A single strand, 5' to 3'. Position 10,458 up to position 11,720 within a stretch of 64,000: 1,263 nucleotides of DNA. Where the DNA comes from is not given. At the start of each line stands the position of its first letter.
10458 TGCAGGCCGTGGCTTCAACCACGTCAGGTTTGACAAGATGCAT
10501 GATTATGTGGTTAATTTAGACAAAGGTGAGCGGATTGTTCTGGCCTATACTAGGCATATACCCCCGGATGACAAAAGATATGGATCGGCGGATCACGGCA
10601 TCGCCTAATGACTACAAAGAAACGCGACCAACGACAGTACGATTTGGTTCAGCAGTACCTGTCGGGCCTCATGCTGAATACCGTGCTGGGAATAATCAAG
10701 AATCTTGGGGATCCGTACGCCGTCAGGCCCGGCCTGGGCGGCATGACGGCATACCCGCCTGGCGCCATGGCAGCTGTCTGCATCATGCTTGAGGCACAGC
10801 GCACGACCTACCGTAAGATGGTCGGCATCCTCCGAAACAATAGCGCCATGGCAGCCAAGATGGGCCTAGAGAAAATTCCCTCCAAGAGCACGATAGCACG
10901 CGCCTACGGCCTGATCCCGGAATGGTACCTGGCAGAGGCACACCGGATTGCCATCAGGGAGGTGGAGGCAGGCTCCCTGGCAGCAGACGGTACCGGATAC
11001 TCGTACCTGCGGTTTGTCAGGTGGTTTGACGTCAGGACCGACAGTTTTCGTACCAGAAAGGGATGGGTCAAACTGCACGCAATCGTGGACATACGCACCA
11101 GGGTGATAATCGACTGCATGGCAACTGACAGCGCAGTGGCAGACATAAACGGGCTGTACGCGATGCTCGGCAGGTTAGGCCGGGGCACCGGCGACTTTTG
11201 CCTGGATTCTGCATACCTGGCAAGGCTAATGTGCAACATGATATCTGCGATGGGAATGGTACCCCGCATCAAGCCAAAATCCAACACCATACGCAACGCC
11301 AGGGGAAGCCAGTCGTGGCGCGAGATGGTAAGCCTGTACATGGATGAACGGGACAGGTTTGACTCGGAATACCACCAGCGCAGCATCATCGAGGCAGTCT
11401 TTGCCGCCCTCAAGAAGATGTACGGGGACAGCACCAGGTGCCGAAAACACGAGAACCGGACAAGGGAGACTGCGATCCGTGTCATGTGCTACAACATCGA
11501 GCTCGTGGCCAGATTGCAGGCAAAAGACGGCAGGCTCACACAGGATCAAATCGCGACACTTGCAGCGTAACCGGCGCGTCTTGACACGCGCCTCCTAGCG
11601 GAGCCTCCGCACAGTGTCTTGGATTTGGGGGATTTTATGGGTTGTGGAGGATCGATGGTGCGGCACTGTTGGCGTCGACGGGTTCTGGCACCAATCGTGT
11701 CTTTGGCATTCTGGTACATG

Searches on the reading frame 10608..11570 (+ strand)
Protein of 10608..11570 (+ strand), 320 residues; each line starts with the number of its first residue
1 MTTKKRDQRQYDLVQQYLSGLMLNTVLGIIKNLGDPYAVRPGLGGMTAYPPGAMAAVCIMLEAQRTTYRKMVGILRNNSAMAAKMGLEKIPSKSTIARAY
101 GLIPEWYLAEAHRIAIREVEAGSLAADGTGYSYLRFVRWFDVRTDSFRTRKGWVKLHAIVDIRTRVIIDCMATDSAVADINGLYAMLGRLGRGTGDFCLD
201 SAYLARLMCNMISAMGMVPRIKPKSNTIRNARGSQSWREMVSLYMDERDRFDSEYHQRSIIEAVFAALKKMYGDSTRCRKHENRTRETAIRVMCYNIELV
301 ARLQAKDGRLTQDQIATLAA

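Call 82: search_protein_families(library=pfam, proteins=[window:10608-11570:+], max_evalue=0.001)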
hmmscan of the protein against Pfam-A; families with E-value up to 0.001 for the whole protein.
window:10608-11570:+ (320 aa): 2 families
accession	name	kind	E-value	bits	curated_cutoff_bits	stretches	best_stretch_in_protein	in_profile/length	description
PF01609.27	DDE_Tnp_1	-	2e-15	57.5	23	1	149-297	31-200/200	Transposase DDE domain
PF05598.16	DUF772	-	1.6e-05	25.2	23.1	1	45-105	1-66/74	Transposase domain (DUF772)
